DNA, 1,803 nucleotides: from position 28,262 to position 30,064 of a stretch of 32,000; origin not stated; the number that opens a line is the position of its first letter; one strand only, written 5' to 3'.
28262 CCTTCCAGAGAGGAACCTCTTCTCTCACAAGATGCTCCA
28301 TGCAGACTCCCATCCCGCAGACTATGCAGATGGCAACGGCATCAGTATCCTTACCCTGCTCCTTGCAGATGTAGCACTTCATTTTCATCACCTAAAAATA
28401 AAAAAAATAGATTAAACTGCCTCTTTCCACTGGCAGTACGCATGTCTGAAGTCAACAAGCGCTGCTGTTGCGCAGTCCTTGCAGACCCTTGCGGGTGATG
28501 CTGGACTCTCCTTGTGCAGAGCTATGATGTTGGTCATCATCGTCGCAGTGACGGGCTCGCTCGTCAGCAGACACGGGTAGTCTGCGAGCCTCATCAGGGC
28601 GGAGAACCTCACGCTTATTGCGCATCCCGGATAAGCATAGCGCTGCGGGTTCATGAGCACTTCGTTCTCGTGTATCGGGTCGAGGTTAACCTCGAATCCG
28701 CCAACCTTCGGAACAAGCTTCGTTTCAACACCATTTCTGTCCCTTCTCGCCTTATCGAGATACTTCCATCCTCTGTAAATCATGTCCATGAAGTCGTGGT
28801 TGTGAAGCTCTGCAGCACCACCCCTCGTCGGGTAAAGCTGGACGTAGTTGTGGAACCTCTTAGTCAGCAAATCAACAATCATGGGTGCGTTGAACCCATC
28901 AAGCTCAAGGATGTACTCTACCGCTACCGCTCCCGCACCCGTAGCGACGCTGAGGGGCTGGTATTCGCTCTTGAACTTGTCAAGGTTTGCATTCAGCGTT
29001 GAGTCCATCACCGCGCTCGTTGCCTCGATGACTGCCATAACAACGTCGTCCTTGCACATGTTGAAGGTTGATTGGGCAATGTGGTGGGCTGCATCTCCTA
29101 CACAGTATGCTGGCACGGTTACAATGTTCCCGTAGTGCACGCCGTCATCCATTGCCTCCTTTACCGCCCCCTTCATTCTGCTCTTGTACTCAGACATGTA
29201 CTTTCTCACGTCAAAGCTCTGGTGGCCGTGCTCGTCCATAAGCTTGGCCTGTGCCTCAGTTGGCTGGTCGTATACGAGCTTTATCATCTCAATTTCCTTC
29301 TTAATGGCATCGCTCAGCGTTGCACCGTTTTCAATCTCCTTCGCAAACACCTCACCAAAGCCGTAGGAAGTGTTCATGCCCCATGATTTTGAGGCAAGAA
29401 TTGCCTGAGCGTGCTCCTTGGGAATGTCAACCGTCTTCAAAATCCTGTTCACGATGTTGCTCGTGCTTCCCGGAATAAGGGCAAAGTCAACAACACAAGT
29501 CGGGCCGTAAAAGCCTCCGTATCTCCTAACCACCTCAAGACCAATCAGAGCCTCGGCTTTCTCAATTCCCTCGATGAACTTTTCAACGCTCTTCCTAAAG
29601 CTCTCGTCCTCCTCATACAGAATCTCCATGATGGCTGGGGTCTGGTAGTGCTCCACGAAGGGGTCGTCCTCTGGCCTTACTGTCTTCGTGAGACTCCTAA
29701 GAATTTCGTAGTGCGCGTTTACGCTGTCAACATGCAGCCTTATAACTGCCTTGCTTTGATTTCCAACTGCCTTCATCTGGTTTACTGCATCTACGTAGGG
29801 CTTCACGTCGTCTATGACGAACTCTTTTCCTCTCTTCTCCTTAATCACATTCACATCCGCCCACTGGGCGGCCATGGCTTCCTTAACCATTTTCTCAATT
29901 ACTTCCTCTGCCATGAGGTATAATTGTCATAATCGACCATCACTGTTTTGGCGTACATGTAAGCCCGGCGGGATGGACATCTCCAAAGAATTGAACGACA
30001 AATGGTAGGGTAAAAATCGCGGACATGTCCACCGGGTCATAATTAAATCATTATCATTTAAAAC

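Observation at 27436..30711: Uncharacterised regulator / 500-aa protein / zinc-finger / aquaporin unit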

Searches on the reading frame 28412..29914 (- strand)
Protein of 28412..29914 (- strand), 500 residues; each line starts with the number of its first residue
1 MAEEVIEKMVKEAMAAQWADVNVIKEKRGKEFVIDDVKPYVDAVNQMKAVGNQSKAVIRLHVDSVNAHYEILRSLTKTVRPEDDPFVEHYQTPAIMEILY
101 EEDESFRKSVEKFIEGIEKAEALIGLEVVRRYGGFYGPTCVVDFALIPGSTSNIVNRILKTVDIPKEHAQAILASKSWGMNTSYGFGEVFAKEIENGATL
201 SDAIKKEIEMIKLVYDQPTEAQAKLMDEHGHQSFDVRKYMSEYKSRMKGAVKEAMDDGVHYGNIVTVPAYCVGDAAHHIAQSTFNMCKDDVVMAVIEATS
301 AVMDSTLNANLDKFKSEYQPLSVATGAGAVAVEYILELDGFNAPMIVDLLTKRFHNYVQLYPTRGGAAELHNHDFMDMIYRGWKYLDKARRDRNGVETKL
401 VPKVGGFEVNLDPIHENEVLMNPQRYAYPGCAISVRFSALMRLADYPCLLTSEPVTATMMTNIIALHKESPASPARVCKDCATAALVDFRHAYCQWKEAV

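Call 3: search_protein_families(library=pfam, proteins=[window:28412-29914:-], max_evalue=0.01)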
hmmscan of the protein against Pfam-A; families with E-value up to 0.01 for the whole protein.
window:28412-29914:- (500 aa): 1 family
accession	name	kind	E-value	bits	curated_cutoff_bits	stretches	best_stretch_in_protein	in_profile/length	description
PF09959.14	DUF2193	-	5e-279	926.3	25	1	4-500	2-498/498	Uncharacterized protein conserved in archaea (DUF2193)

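Call 4: search_protein_families(library=ncbifam, proteins=[window:28412-29914:-], max_evalue=0.01)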
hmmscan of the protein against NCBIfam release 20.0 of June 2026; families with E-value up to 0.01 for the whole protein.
window:28412-29914:- (500 aa): 1 family
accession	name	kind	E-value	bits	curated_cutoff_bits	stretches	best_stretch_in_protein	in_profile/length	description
NF047985.1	TomO_WD1278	equivalog_domain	0.0046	15.3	350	1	90-142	479-531/670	host RNA manipulator TomO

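Call 7: search_solved_structures(query=window:28412-29914:-, max_evalue=1)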
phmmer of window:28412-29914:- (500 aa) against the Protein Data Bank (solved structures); distinct sequences matched with E-value up to 1: 0.

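Call 17: find_homologous_proteins(query=window:28412-29914:-, max_evalue=0.00001)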
Query window:28412-29914:- (500 aa): 954 proteins with E <= 0.00001 among 8000 candidates; the best 120 are listed.
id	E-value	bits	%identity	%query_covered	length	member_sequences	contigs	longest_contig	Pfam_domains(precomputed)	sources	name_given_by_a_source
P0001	0.0e+0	1093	94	100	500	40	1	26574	PF09959.16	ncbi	-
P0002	0.0e+0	1012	88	100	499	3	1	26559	PF09959.16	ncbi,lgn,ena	-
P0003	2.3e-294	994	87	100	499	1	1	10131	PF09959.16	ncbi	-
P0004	4.8e-294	993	86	99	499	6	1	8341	PF09959.16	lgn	-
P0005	6.1e-292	987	86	100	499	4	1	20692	PF09959.16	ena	-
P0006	1.3e-291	985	85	100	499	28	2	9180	PF09959.16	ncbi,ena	-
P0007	8.0e-291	983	84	99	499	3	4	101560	PF09959.16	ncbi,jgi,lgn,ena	-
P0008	1.9e-288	975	86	99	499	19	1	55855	PF09959.16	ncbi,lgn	-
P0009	1.1e-285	966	84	99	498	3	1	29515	PF09959.16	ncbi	-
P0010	5.3e-282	954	83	99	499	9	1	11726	PF09959.16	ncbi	-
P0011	9.8e-279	943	81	99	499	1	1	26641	PF09959.16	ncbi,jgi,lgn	-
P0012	5.0e-277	937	82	99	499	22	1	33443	PF09959.16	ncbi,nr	ncbi:MAG: DUF2193 domain-containing protein [Methanothrix sp.]|nr:DUF2193 domain-containing protein 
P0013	1.5e-276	936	79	99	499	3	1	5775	PF09959.16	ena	-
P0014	2.5e-273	925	79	100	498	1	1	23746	PF09959.16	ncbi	-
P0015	1.0e-272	923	78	99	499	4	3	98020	PF09959.16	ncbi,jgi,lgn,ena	jgi:hypothetical protein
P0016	1.3e-272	923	79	100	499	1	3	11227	PF09959.16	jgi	jgi:hypothetical protein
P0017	1.4e-272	923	78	100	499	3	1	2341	PF09959.16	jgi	jgi:hypothetical protein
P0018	1.0e-270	916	79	100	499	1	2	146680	PF09959.16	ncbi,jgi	jgi:hypothetical protein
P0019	3.8e-270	915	77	100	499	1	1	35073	PF09959.16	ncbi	-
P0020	4.8e-269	911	79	100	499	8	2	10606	PF09959.16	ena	-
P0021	5.7e-265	898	78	99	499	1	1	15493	PF09959.16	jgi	jgi:hypothetical protein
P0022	4.8e-264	895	77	100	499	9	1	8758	PF09959.16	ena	-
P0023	5.2e-264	894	78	99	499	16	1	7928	PF09959.16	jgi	-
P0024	2.0e-263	892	76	99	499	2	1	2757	PF09959.16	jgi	-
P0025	7.4e-263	891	77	99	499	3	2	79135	PF09959.16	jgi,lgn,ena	-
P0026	1.2e-262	890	76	99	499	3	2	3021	PF09959.16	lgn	-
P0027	4.0e-262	888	76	100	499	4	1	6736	PF09959.16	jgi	-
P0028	4.7e-262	888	76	99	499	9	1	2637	PF09959.16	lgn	-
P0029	5.5e-262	888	79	94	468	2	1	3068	PF09959.16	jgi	jgi:hypothetical protein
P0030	8.4e-262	887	76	100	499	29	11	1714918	PF09959.16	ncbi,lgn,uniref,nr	ncbi:DUF2193 domain-containing protein [Methanococcus maripaludis]|uniref:DUF2193 domain-containing 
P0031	3.3e-261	885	76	99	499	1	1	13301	PF09959.16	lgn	-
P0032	4.3e-260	881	76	99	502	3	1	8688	PF09959.16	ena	-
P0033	4.6e-260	881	76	99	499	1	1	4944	PF09959.16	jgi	-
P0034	5.3e-260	881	75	99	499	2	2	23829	PF09959.16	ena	-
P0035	1.3e-259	880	75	99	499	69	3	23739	PF09959.16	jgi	jgi:hypothetical protein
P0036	4.2e-259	878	75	99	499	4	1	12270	PF09959.16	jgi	jgi:hypothetical protein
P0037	5.3e-259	878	75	99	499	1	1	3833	PF09959.16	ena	-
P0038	6.9e-259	878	75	99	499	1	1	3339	PF09959.16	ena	-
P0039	1.1e-258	877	77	99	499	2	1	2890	PF09959.16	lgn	-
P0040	1.1e-258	877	76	99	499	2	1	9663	PF09959.16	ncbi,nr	ncbi:MAG: DUF2193 domain-containing protein [Methanosarcinales archaeon]|nr:DUF2193 domain-containin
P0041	1.2e-258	877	76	100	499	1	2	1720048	PF09959.16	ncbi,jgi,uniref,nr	ncbi:conserved hypothetical protein [Methanococcus vannielii SB]|jgi:hypothetical protein|uniref:DUF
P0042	2.9e-258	875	75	99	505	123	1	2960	PF09959.16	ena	-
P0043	2.8e-257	872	75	98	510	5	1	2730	PF09959.16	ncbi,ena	-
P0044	5.4e-257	871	75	99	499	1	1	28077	PF09959.16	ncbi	-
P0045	8.6e-257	871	74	99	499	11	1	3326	PF09959.16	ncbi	-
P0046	1.1e-256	870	75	99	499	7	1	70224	PF09959.16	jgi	jgi:hypothetical protein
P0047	3.1e-256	869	76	97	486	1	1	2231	PF09959.16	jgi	-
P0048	6.2e-256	868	74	99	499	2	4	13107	PF09959.16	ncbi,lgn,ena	-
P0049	1.5e-255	866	74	99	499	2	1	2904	PF09959.16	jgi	-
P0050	1.6e-255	866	75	99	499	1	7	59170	PF09959.16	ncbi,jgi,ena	jgi:hypothetical protein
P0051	2.2e-255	866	74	99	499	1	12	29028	PF09959.16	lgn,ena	-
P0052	2.7e-255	866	74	99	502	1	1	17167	PF09959.16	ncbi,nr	ncbi:MAG: DUF2193 domain-containing protein [Methanothrix sp.]|nr:DUF2193 domain-containing protein 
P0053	3.0e-255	866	74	99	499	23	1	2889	PF09959.16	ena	-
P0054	4.0e-255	865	75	99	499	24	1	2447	PF09959.16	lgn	-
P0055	1.2e-254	864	75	99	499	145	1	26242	PF09959.16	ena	-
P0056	1.2e-254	864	74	99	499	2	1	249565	PF09959.16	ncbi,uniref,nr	ncbi:DUF2193 domain-containing protein [Methanobacterium alcaliphilum]|uniref:DUF2193 domain-contain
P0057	1.5e-254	863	76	99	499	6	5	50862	PF09959.16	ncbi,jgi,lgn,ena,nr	ncbi:MAG TPA: DUF2193 domain-containing protein [Methanotrichaceae archaeon]|nr:DUF2193 domain-conta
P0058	1.9e-254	863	73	99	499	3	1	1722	PF09959.16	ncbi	-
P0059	1.9e-254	863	74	99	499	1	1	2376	PF09959.16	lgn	-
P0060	2.1e-254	863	74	99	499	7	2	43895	PF09959.16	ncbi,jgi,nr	ncbi:MAG TPA: DUF2193 domain-containing protein [Methanothrix sp.]|nr:DUF2193 domain-containing prot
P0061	2.7e-254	862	75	99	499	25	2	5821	PF09959.16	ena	-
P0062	3.1e-254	862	74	100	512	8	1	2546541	PF09959.16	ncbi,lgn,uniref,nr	ncbi:Protein of unknown function DUF2193 [Methanobacterium paludis]|uniref:DUF2193 domain-containing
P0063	5.1e-254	861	74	99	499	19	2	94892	PF09959.16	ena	-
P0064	5.8e-254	861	75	99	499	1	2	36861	PF09959.16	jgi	jgi:hypothetical protein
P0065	8.6e-254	861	75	99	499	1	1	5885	PF09959.16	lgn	-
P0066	1.5e-253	860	73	99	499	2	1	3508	PF09959.16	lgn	-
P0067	4.6e-253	858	74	100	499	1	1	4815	PF09959.16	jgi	jgi:hypothetical protein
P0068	6.7e-253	858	75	99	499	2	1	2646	PF09959.16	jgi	-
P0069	1.4e-252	857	74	99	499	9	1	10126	PF09959.16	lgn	-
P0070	1.9e-252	856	75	99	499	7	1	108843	PF09959.16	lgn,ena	-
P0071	6.3e-252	855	74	99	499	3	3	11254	PF09959.16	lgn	-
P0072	8.4e-252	854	74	99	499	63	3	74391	PF09959.16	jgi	-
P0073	8.5e-252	854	74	99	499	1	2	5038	PF09959.16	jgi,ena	-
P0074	9.7e-252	854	74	100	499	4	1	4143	PF09959.16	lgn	-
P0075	2.3e-251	853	74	99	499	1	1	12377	PF09959.16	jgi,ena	-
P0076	3.1e-251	852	73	99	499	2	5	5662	PF09959.16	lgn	-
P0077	3.4e-251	852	73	99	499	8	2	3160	PF09959.16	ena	-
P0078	5.5e-251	851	73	100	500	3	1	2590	PF09959.16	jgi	jgi:hypothetical protein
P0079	6.2e-251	851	74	100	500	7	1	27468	PF09959.16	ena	-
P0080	1.7e-250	850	73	99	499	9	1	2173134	PF09959.16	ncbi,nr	ncbi:MAG: hypothetical protein CIT01_02445 [Methanobacterium sp. BRmetb2]|nr:MAG: hypothetical prote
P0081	2.3e-250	849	73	99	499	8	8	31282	PF09959.16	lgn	-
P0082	3.7e-250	849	73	99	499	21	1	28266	PF09959.16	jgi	-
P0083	5.7e-250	848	73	99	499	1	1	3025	PF09959.16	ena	-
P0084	5.8e-250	848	73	100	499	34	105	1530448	PF09959.16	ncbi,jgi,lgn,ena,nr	ncbi:MAG: DUF2193 domain-containing protein [Euryarchaeota archaeon]|jgi:hypothetical protein|nr:DUF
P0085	6.1e-250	848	74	99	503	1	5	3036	PF09959.16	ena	-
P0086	1.0e-249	847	73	99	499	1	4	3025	PF09959.16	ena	-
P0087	1.1e-249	847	73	99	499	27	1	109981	PF09959.16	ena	-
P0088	1.4e-249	847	73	99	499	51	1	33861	PF09959.16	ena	-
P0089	1.8e-249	846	72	99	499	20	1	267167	PF09959.16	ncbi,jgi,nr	ncbi:MAG: DUF2193 domain-containing protein [Methanobacterium sp.]|nr:DUF2193 domain-containing prot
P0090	1.8e-249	846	73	99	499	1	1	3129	PF09959.16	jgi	jgi:hypothetical protein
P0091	1.9e-249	846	73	100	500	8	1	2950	PF09959.16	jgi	jgi:hypothetical protein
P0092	2.0e-249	846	75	97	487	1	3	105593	PF09959.16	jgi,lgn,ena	-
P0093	7.7e-249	844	72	99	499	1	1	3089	PF09959.16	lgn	-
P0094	8.5e-249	844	71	99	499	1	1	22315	PF09959.16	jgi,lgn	-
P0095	9.5e-249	844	73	99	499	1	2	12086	PF09959.16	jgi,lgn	-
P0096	2.1e-248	843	73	99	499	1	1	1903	PF09959.16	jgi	-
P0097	2.2e-248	843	75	98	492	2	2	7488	PF09959.16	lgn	-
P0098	2.7e-248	843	73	99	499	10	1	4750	PF09959.16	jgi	-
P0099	2.9e-248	843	72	99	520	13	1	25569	PF09959.16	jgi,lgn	-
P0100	3.2e-248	842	74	99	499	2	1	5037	PF09959.16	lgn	-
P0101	3.2e-248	842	72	99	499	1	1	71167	PF09959.16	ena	-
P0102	3.3e-248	842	73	99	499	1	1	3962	PF09959.16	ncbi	-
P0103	3.3e-248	842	73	99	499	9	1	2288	PF09959.16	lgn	-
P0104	3.4e-248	842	73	100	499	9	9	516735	PF09959.16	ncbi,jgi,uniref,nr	ncbi:hypothetical protein J3E07_001417 [Methanococcus voltae]|jgi:hypothetical protein|uniref:DUF219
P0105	5.8e-248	841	73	99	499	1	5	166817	PF09959.16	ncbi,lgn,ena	-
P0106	6.8e-248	841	73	100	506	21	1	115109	PF09959.16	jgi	jgi:hypothetical protein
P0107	7.6e-248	841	72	99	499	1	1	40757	PF09959.16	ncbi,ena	-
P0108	8.5e-248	841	72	99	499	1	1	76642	PF09959.16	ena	-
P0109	8.8e-248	841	73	99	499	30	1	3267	PF09959.16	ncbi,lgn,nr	ncbi:MAG TPA: DUF2193 domain-containing protein [Methanobacterium sp.]|nr:DUF2193 domain-containing 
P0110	9.7e-248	841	73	99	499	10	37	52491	PF09959.16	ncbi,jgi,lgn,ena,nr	ncbi:MAG: DUF2193 domain-containing protein [Methanobacterium sp.]|jgi:hypothetical protein|nr:DUF21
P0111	2.0e-247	840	73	99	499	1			PF09959.16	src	-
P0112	2.9e-247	839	71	99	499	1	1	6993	PF09959.16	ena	-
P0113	4.2e-247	839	72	99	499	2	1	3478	PF09959.16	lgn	-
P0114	4.4e-247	839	73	99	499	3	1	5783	PF09959.16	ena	-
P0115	4.6e-247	839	72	99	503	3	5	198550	PF09959.16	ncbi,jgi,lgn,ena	jgi:hypothetical protein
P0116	4.7e-247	839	72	100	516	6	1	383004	PF09959.16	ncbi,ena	-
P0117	5.3e-247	838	72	99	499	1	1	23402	PF09959.16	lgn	-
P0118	5.5e-247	838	71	99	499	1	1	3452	PF09959.16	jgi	jgi:hypothetical protein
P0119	8.5e-247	838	73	99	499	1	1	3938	PF09959.16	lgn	-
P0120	8.7e-247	838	73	100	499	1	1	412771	PF09959.16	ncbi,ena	-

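Call 23: find_related_loci(query=A1, collection=genome_contigs, flank=6000)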
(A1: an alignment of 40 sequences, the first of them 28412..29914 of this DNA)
Query A1 (500 aa) in genome_contigs; peptide patterns used: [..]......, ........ (x = any residue, [..] = any of these).
512 stretches matched a pattern; 495 encode a relative of the query (tblastn E <= 1e-3); the best 80 are kept; 80 distinct loci.
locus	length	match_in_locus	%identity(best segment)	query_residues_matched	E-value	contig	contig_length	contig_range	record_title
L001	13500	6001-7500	96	1-500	0e+0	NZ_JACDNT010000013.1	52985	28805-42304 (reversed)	MAG: Archaeoglobus sp. isolate GB_MAG2_100 c_000000000484, whole genome shotgun sequence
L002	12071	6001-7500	95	1-500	0e+0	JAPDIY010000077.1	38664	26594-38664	MAG: Archaeoglobi archaeon isolate S5B9_HD70 c_000000000365, whole genome shotgun sequence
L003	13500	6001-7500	95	1-500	0e+0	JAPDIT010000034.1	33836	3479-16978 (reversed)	MAG: Archaeoglobi archaeon isolate S5B11_HD70 c_000000000403, whole genome shotgun sequence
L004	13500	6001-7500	94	1-500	0e+0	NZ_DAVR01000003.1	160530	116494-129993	MAG: Archaeoglobus sp. UBA230 UBA230_contig_41, whole genome shotgun sequence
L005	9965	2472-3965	88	3-500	0e+0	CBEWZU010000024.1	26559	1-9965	MAG TPA_asm: uncultured Archaeoglobaceae archaeon isolate SRR24791474_metabat2_35 genome assembly, contig: ERZ25515408.4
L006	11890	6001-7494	85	3-500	0e+0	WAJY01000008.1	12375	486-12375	MAG: Geoglobus sp. isolate S009_8 k151_103667, whole genome shotgun sequence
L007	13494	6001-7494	86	3-500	0e+0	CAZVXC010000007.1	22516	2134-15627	MAG TPA_asm: uncultured archaeon isolate binchicken_co188_380 genome assembly, contig: NODE_1349_length_22516_cov_5.8430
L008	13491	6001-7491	84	4-500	0e+0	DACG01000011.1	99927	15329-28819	MAG TPA_asm: Geoglobus sp. UBA235 UBA235_contig_74, whole genome shotgun sequence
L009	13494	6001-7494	84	3-500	0e+0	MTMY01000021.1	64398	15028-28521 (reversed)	MAG: Archaeoglobus sp. JdFR-37 JGI24020J35080_1000187, whole genome shotgun sequence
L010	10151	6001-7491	83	4-500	0e+0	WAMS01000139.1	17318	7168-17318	MAG: Geoglobus sp. isolate S139_78_esom k151_71569, whole genome shotgun sequence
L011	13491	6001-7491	85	4-500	0e+0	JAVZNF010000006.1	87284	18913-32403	MAG: Archaeoglobaceae archaeon isolate DRTY-6_201912_bins_46 DRTY-6_201912_bins_46_scaffold_6, whole genome shotgun sequ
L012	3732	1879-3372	83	3-500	0e+0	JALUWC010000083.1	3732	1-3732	MAG: Geoglobus sp. isolate 128-326_metabat2_scaf2bin.087 128-326_scaffold_15405_c1, whole genome shotgun sequence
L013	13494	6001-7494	84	3-500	0e+0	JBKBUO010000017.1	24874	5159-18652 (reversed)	MAG: Archaeoglobaceae archaeon isolate 21I_069.bin.26 NODE_17_length_24874_cov_10.223817, whole genome shotgun sequence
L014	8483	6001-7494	83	3-500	0e+0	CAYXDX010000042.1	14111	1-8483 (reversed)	MAG TPA_asm: uncultured archaeon isolate SRP216583_co2_138 genome assembly, contig: NODE_3389_length_14111_cov_12.310401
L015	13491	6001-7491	82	4-500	0e+0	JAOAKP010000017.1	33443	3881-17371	MAG: Methanothrix sp. isolate SKW87 NODE_17_length_33443_cov_8.725679, whole genome shotgun sequence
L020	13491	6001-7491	78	4-500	0e+0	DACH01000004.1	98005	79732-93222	MAG TPA_asm: Archaeoglobus sp. UBA234 UBA234_contig_26, whole genome shotgun sequence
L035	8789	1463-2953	75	4-500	0e+0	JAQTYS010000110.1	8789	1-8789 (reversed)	MAG: Methanothrix sp. isolate STC_42 NODE_19911_length_8789_cov_5.165666_Sandtown_C, whole genome shotgun sequence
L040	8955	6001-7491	76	4-500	0e+0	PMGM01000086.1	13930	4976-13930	MAG: Methanobacterium sp. isolate bog_57 73.20120600_S2D.40_contig_8831, whole genome shotgun sequence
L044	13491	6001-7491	85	4-500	0e+0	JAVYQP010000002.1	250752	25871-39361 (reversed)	MAG: Archaeoglobaceae archaeon isolate DRTY-1_201901_bins_47 DRTY-1_201901_bins_47_scaffold_2, whole genome shotgun sequ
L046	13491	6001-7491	75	4-500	0e+0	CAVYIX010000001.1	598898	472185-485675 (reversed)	MAG: uncultured Methanobacteriaceae archaeon isolate MFD01476.bin.1.202 genome assembly, contig: contig_16300, whole gen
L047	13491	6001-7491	75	4-500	0e+0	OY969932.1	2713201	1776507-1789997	MAG: uncultured Methanobacteriaceae archaeon isolate MFD09286.bin.c.5 genome assembly, chromosome: 1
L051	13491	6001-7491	75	4-500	0e+0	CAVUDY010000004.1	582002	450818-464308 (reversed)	MAG: uncultured Methanobacteriaceae archaeon isolate MFD02809.bin.1.192 genome assembly, contig: contig_86949, whole gen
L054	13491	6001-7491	74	4-500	0e+0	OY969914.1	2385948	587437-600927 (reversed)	MAG: uncultured Methanobacteriaceae archaeon isolate MFD02416.bin.1.248 genome assembly, chromosome: 1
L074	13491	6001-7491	73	4-500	0e+0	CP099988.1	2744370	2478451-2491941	MAG: Methanobacterium sp. ERen5 chromosome, complete genome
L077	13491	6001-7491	72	4-500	0e+0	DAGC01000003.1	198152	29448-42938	MAG TPA_asm: Methanobacterium sp. UBA375 UBA375_contig_41, whole genome shotgun sequence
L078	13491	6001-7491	76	4-500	0e+0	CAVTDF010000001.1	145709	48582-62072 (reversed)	MAG: uncultured Methanobacteriaceae archaeon isolate MFD01188.bin.1.48 genome assembly, contig: contig_15199, whole geno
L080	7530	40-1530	73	4-500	0e+0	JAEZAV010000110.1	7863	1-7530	MAG: Methanobacteriota archaeon isolate OH_CBrB_167 k127_3006442, whole genome shotgun sequence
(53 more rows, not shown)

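Call 27: search_protein_representatives(protein=window:28412-29914:-)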
Query: 500 residues. Proteins with E-value up to 0.001 (for the whole library): 160; up to 1e-10: 115; up to 1e-30: 48. The best 150 are listed.
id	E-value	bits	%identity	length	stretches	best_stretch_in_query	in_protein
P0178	5.6e-203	691.5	66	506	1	3-499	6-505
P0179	4.1e-116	405.1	46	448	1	49-496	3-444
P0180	3.1e-112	392.3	39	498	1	4-499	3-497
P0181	1.7e-111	389.9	47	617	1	5-477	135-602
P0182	2.9e-106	372.6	39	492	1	4-496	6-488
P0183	3.0e-106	372.5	41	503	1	6-495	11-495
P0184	8.2e-105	367.8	41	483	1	3-499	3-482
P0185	7.3e-87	308.6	38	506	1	12-495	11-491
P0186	2.5e-81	290.4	35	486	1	6-495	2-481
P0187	1.4e-79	284.6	54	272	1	9-268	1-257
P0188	1.1e-78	281.7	68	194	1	14-200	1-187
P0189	1.9e-78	280.9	46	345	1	147-496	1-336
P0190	3.4e-78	280.0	70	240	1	180-364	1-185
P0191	3.8e-74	266.7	67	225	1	3-186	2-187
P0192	3.9e-73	263.4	62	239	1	5-204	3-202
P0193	1.5e-69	251.5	32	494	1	8-494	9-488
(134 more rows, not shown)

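Call 28: find_encoding_contigs(protein=P0104, flank=5000, max_places=2)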
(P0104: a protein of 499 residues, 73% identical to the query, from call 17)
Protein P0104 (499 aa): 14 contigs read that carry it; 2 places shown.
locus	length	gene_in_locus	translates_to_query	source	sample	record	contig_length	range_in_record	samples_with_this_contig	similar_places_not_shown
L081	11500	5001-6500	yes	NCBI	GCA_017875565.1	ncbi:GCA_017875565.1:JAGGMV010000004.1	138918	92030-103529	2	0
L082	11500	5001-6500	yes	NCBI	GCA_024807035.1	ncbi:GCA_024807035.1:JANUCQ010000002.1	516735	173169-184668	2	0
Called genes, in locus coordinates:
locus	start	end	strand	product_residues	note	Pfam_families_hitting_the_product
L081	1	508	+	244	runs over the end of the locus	PF05175:MTS (faint), PF06325:PrmA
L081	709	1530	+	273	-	PF00154:RecA_N, PF08423:Rad51, PF13481:AAA_25 (weak)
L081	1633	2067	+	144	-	PF02082:Rrf2, PF01022:HTH_5 (weak), PF12840:HTH_20 (weak), PF01842:ACT (faint), PF13291:ACT_4 (weak)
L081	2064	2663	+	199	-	PF01928:CYTH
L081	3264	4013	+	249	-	PF03372:Exo_endo_phos, PF14529:Exo_endo_phos_2 (faint)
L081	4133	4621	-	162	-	PF00160:Pro_isomerase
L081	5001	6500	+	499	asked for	PF09959:DUF2193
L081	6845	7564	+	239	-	PF00230:MIP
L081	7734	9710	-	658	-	PF02518:HATPase_c, PF13589:HATPase_c_3, PF09239:Topo-VIb_trans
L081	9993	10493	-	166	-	PF01242:PTPS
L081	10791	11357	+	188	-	PF06172:Cupin_5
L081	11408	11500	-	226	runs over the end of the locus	PF00132:Hexapep, PF14602:Hexapep_2 (weak)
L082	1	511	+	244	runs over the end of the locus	PF05175:MTS (faint), PF06325:PrmA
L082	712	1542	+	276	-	PF00154:RecA_N, PF08423:Rad51, PF13481:AAA_25 (weak)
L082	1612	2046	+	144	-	PF02082:Rrf2, PF01022:HTH_5 (weak), PF12840:HTH_20 (weak), PF01842:ACT (faint), PF13291:ACT_4 (weak)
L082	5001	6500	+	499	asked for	PF09959:DUF2193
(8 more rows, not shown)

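Call 29: find_encoding_contigs(protein=P0180, flank=5000, max_places=3)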
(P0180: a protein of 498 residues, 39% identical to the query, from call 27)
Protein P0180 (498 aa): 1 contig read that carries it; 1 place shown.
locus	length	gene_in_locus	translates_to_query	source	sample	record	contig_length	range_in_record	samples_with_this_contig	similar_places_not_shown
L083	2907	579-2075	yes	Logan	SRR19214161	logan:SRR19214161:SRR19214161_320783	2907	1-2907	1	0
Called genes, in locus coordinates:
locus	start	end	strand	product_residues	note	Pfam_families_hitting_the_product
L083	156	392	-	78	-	PF01206:TusA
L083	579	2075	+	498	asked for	PF09959:DUF2193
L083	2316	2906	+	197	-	?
